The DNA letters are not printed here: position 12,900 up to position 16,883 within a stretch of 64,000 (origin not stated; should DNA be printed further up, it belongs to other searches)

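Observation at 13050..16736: PolC replicative polymerase is intact but lacks its built-in 3'-5' proofreading exonuclease domain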

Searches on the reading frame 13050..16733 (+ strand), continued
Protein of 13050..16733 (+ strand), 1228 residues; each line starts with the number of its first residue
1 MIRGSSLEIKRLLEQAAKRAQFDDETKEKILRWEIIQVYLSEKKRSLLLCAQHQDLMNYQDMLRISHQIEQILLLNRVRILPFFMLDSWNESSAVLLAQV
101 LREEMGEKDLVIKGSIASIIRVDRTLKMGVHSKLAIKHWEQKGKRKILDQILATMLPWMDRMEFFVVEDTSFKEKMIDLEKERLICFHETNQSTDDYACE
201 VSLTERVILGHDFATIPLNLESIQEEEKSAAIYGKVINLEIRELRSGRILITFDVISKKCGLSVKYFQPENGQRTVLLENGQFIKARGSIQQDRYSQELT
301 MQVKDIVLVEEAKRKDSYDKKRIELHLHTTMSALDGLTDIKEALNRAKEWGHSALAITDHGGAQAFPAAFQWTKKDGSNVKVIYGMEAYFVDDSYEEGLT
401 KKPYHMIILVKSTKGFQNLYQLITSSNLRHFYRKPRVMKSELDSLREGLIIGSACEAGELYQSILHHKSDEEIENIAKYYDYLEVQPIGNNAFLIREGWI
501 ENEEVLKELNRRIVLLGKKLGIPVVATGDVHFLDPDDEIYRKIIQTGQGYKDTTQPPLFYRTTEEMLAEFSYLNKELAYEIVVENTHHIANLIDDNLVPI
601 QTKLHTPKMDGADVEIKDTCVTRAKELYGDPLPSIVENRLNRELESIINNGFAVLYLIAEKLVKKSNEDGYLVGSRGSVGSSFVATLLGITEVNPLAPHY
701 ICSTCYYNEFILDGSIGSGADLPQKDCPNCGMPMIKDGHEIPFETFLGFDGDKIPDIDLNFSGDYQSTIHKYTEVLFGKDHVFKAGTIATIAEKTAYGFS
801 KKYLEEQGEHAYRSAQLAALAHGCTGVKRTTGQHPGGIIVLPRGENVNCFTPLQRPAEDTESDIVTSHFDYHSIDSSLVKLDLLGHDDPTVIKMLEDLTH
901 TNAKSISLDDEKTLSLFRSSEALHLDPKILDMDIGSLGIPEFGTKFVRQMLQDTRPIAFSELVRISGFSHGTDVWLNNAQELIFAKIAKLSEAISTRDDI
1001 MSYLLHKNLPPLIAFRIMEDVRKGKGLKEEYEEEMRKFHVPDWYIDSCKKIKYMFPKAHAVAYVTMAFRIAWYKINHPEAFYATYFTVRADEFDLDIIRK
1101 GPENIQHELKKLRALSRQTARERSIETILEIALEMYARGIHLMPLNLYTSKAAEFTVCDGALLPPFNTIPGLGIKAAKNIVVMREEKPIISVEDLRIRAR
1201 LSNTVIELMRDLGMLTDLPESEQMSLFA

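Call 7: find_homologous_proteins(query=window:13050-16733:+, max_evalue=1e-50)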
Query window:13050-16733:+ (1228 aa): 7985 proteins with E <= 1e-50 among 8000 candidates; the best 120 are listed.
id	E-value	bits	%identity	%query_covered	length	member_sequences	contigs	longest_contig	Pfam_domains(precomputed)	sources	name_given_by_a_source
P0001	0.0e+0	2796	100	100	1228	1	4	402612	PF02811.27,PF14579.13,PF17657.7,PF07733.19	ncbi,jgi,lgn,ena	-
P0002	0.0e+0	1817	66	100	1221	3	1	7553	PF02811.27,PF14579.13,PF01336.32,PF17657.7,PF07733.19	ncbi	-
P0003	0.0e+0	1817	66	99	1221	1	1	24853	PF12836.14,PF02811.27,PF14579.13,PF01336.32,PF17657.7,PF07733.19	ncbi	-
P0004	0.0e+0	1585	59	99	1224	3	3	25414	PF02811.27,PF14579.13,PF17657.7,PF07733.19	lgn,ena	-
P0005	0.0e+0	1564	58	99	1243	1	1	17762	PF02811.27,PF14579.13,PF17657.7,PF07733.19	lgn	-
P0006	0.0e+0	1413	55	97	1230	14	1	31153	PF02811.27,PF14579.13,PF14480.12,PF01336.32,PF17657.7,PF07733.19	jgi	-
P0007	0.0e+0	1407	53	99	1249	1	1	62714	PF02811.27,PF14579.13,PF14480.12,PF01336.32,PF11490.14,PF17657.7,PF07733.19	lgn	-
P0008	0.0e+0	1405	52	99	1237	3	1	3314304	PF02811.27,PF14579.13,PF14480.12,PF01336.32,PF11490.14,PF17657.7,PF07733.19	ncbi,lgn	-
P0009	0.0e+0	1386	53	97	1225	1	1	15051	PF02811.27,PF14579.13,PF14480.12,PF01336.32,PF17657.7,PF07733.19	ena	-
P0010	0.0e+0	1384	53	97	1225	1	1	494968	PF02811.27,PF14579.13,PF14480.12,PF01336.32,PF17657.7,PF07733.19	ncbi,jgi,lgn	ncbi:MAG: PolC-type DNA polymerase III [Zhaonellaceae bacterium]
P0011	0.0e+0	1384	53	97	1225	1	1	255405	PF02811.27,PF14579.13,PF14480.12,PF01336.32,PF17657.7,PF07733.19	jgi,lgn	jgi:DNA polymerase-3 subunit alpha (Gram-positive type)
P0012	0.0e+0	1382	53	97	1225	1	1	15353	PF02811.27,PF14579.13,PF14480.12,PF01336.32,PF17657.7,PF07733.19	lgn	-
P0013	0.0e+0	1377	59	83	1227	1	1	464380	PF02811.27,PF14579.13,PF14480.12,PF01336.32,PF11490.14,PF17657.7,PF07733.19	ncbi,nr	ncbi:PolC-type DNA polymerase III [Bacillota bacterium LX-D]|nr:PolC-type DNA polymerase III [Bacill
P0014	0.0e+0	1346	56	89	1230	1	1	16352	PF12836.14,PF02811.27,PF14579.13,PF01336.32,PF17657.7,PF07733.19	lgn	-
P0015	0.0e+0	1339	56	89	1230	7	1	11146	PF12836.14,PF02811.27,PF14579.13,PF01336.32,PF17657.7,PF07733.19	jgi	jgi:DNA polymerase-3 subunit alpha (Gram-positive type)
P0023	0.0e+0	1316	61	67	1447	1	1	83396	PF00929.32,PF02811.27,PF14579.13,PF14480.12,PF01336.32,PF17657.7,PF07733.19,PF21762.4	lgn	-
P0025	0.0e+0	1313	60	67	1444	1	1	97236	PF00929.32,PF02811.27,PF16473.12,PF14579.13,PF14480.12,PF01336.32,PF11490.14,PF17657.7,PF07733.19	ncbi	-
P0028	0.0e+0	1301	54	88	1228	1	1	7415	PF02811.27,PF14579.13,PF14480.12,PF17657.7,PF07733.19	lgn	-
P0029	0.0e+0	1300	53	94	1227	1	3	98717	PF02811.27,PF14579.13,PF11490.14,PF17657.7,PF07733.19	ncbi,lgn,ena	-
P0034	0.0e+0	1293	61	67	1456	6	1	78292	PF00929.32,PF02811.27,PF14579.13,PF14480.12,PF01336.32,PF11490.14,PF17657.7,PF07733.19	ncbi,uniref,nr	ncbi:PolC-type DNA polymerase III [Phosphitispora fastidiosa]|uniref:PolC-type DNA polymerase III n=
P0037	0.0e+0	1290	60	67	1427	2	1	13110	PF00929.32,PF02811.27,PF14579.13,PF14480.12,PF01336.32,PF11490.14,PF17657.7,PF07733.19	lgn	-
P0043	0.0e+0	1283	61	67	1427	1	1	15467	PF00929.32,PF12836.14,PF13482.13,PF02811.27,PF14579.13,PF14480.12,PF01336.32,PF17657.7,PF07733.19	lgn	-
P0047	0.0e+0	1279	53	90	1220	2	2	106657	PF02811.27,PF14579.13,PF01336.32,PF11490.14,PF17657.7,PF07733.19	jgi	-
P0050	0.0e+0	1277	56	86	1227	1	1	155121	PF02811.27,PF14579.13,PF14480.12,PF01336.32,PF17657.7,PF07733.19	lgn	-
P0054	0.0e+0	1276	61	67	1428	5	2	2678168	PF00929.32,PF13482.13,PF02811.27,PF14579.13,PF14480.12,PF01336.32,PF17657.7,PF07733.19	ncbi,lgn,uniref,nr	ncbi:DNA polymerase-3 subunit alpha [Carboxydocella sporoproducens DSM 16521]|uniref:DNA polymerase 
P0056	0.0e+0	1274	60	67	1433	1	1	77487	PF00929.32,PF02811.27,PF14579.13,PF14480.12,PF01336.32,PF11490.14,PF17657.7,PF07733.19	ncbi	-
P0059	0.0e+0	1271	60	67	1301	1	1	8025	PF00929.32,PF13482.13,PF02811.27,PF14579.13,PF01336.32,PF11490.14,PF17657.7,PF07733.19,PF21762.4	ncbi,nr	ncbi:MAG TPA: PolC-type DNA polymerase III, partial [Thermoanaerobacter sp.]|nr:PolC-type DNA polyme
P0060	0.0e+0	1271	60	67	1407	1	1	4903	PF00929.32,PF13482.13,PF02811.27,PF14579.13,PF01336.32,PF11490.14,PF17657.7,PF07733.19,PF21762.4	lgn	-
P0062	0.0e+0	1270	59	67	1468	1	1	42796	PF00929.32,PF02811.27,PF14579.13,PF14480.12,PF01336.32,PF11490.14,PF17657.7,PF07733.19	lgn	-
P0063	0.0e+0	1269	60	67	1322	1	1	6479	PF00929.32,PF13482.13,PF02811.27,PF14579.13,PF01336.32,PF11490.14,PF17657.7,PF07733.19,PF21762.4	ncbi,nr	ncbi:MAG: polymerase subunit alpha, Gram-positive type, partial [Thermoanaerobacter sp.]|nr:polymera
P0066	0.0e+0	1267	60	67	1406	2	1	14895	PF00929.32,PF13482.13,PF02811.27,PF14579.13,PF01336.32,PF11490.14,PF17657.7,PF07733.19,PF21762.4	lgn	-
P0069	0.0e+0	1267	60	67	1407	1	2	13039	PF00929.32,PF13482.13,PF02811.27,PF14579.13,PF01336.32,PF11490.14,PF17657.7,PF07733.19,PF21762.4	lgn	-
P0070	0.0e+0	1267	60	67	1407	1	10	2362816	PF00929.32,PF13482.13,PF02811.27,PF14579.13,PF01336.32,PF11490.14,PF17657.7,PF07733.19,PF21762.4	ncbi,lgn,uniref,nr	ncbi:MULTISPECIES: PolC-type DNA polymerase III [Thermoanaerobacter]|uniref:DNA polymerase III PolC-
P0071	0.0e+0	1267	60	67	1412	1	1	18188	PF00929.32,PF02811.27,PF16473.12,PF14579.13,PF01336.32,PF11490.14,PF17657.7,PF07733.19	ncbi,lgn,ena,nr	ncbi:MAG TPA: PolC-type DNA polymerase III [Clostridiaceae bacterium]|nr:PolC-type DNA polymerase II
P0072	0.0e+0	1267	60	67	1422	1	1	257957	PF00929.32,PF12836.14,PF02811.27,PF16473.12,PF14579.13,PF01336.32,PF17657.7,PF07733.19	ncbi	ncbi:PolC-type DNA polymerase III [Peptococcaceae bacterium 1198_IL3148]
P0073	0.0e+0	1266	60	67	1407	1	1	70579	PF00929.32,PF13482.13,PF02811.27,PF14579.13,PF01336.32,PF11490.14,PF17657.7,PF07733.19,PF21762.4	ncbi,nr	ncbi:DNA polymerase-3 subunit alpha [Thermoanaerobacter thermohydrosulfuricus]|nr:DNA polymerase-3 s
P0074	0.0e+0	1266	60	67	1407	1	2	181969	PF00929.32,PF13482.13,PF02811.27,PF14579.13,PF01336.32,PF11490.14,PF17657.7,PF07733.19,PF21762.4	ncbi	ncbi:PolC-type DNA polymerase III [Thermoanaerobacter thermohydrosulfuricus]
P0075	0.0e+0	1266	60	67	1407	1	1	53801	PF00929.32,PF13482.13,PF02811.27,PF14579.13,PF01336.32,PF11490.14,PF17657.7,PF07733.19,PF21762.4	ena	-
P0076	0.0e+0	1266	60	67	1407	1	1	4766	PF00929.32,PF13482.13,PF02811.27,PF14579.13,PF01336.32,PF11490.14,PF17657.7,PF07733.19,PF21762.4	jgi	-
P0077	0.0e+0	1266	60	67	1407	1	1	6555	PF00929.32,PF13482.13,PF02811.27,PF14579.13,PF01336.32,PF11490.14,PF17657.7,PF07733.19,PF21762.4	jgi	jgi:DNA polymerase-3 subunit alpha (Gram-positive type)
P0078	0.0e+0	1266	60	67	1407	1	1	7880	PF00929.32,PF13482.13,PF02811.27,PF14579.13,PF01336.32,PF11490.14,PF17657.7,PF07733.19,PF21762.4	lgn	-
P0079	0.0e+0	1266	59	67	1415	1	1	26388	PF00929.32,PF02811.27,PF16473.12,PF14579.13,PF01336.32,PF11490.14,PF17657.7,PF07733.19,PF21762.4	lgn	-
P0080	0.0e+0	1265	59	67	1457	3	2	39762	PF00929.32,PF02811.27,PF16473.12,PF14579.13,PF14480.12,PF01336.32,PF11490.14,PF17657.7,PF07733.19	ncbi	-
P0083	0.0e+0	1265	60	67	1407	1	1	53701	PF00929.32,PF13482.13,PF02811.27,PF14579.13,PF01336.32,PF11490.14,PF17657.7,PF07733.19,PF21762.4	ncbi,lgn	-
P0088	0.0e+0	1264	56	83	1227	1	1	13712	PF12836.14,PF02811.27,PF14579.13,PF17657.7,PF07733.19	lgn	-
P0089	0.0e+0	1263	60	67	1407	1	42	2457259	PF00929.32,PF13482.13,PF02811.27,PF14579.13,PF01336.32,PF11490.14,PF17657.7,PF07733.19,PF21762.4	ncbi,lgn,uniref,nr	ncbi:PolC-type DNA polymerase III [Thermoanaerobacter sp. X514]|uniref:PolC-type DNA polymerase III 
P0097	0.0e+0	1261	60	67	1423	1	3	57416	PF00929.32,PF02811.27,PF16473.12,PF14579.13,PF01336.32,PF11490.14,PF17657.7,PF07733.19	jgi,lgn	jgi:DNA polymerase-3 subunit alpha (Gram-positive type)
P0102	0.0e+0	1259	59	67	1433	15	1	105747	PF00929.32,PF13482.13,PF02811.27,PF14579.13,PF14480.12,PF01336.32,PF11490.14,PF17657.7,PF07733.19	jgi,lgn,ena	-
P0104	0.0e+0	1258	60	67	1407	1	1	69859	PF00929.32,PF13482.13,PF02811.27,PF14579.13,PF01336.32,PF11490.14,PF17657.7,PF07733.19,PF21762.4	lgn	-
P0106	0.0e+0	1257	58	67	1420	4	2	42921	PF00929.32,PF13482.13,PF02811.27,PF14579.13,PF14480.12,PF01336.32,PF11490.14,PF17657.7,PF07733.19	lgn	-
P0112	0.0e+0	1255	52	90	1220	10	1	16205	PF02811.27,PF14579.13,PF01336.32,PF17657.7,PF07733.19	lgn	-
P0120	0.0e+0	1253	57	69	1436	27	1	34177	PF00929.32,PF13482.13,PF02811.27,PF16473.12,PF14579.13,PF01336.32,PF11490.14,PF17657.7,PF07733.19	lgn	-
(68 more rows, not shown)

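Call 10: list_cluster_members(proteins=[P0001, P0002, P0004, P0008])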
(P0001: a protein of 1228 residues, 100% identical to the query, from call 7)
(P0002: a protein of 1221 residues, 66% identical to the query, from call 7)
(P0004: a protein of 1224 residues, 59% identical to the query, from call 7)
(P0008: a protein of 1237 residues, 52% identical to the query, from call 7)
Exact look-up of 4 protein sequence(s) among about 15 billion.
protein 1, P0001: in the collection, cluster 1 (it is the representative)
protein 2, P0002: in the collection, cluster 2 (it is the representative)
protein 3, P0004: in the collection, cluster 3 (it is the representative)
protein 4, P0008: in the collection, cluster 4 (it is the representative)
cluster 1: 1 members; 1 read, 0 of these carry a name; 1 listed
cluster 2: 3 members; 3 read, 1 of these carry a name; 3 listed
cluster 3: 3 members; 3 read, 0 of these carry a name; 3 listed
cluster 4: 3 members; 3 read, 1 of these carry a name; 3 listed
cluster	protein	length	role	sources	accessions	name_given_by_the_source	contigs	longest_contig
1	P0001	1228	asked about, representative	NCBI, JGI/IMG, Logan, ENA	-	-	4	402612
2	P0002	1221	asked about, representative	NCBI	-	-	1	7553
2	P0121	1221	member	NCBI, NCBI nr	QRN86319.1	PolC-type DNA polymerase III [Clostridia bacterium]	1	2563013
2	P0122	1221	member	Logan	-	-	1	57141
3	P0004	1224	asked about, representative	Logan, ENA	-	-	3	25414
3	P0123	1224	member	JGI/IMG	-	-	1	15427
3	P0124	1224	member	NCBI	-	-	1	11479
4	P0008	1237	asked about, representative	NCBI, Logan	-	-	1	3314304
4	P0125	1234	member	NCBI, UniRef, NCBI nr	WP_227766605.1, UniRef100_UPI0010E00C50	PolC-type DNA polymerase III [Zhaonella formicivorans] | PolC-type DNA polymerase III n=1 Tax=Zhaonella formicivorans TaxID=2528593 ...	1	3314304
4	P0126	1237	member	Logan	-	-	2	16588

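Call 13: find_encoding_contigs(protein=P0001, flank=10000, max_places=4)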
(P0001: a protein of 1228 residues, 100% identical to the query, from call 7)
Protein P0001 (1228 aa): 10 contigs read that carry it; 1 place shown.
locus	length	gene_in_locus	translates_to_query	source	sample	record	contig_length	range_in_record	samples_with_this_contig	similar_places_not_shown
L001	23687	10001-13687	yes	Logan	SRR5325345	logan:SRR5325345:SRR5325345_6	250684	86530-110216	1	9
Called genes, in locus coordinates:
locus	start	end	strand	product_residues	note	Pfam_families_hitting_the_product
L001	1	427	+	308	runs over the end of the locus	PF02899:Phage_int_SAM_1, PF13495:Phage_int_SAM_4 (weak), PF00589:Phage_integrase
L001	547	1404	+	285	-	PF00318:Ribosomal_S2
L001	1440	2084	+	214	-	PF00889:EF_TS, PF25025:EF-Ts_N (faint)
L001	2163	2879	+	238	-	PF00696:AA_kinase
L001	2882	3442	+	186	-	PF01765:RRF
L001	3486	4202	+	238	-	PF01255:Prenyltransf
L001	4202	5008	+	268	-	PF01148:CTP_transf_1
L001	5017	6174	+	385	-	PF02670:DXP_reductoisom, PF08436:DXP_redisom_C, PF13288:DXPR_C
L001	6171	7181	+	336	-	PF02163:Peptidase_M50, PF00595:PDZ, PF13180:PDZ_2 (weak), PF17820:PDZ_6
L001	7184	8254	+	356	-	PF04551:GcpE, PF26540:GcpE_C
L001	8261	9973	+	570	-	PF00587:tRNA-synt_2b, PF04073:tRNA_edit, PF03129:HGTP_anticodon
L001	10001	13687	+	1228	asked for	PF02811:PHP, PF07733:DNA_pol3_alpha, PF17657:DNA_pol3_finger, PF14579:HHH_6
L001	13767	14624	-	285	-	PF02775:TPP_enzyme_C, PF12367:PFO_beta_C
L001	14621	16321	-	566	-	PF01558:POR, PF01855:POR_N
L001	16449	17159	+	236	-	-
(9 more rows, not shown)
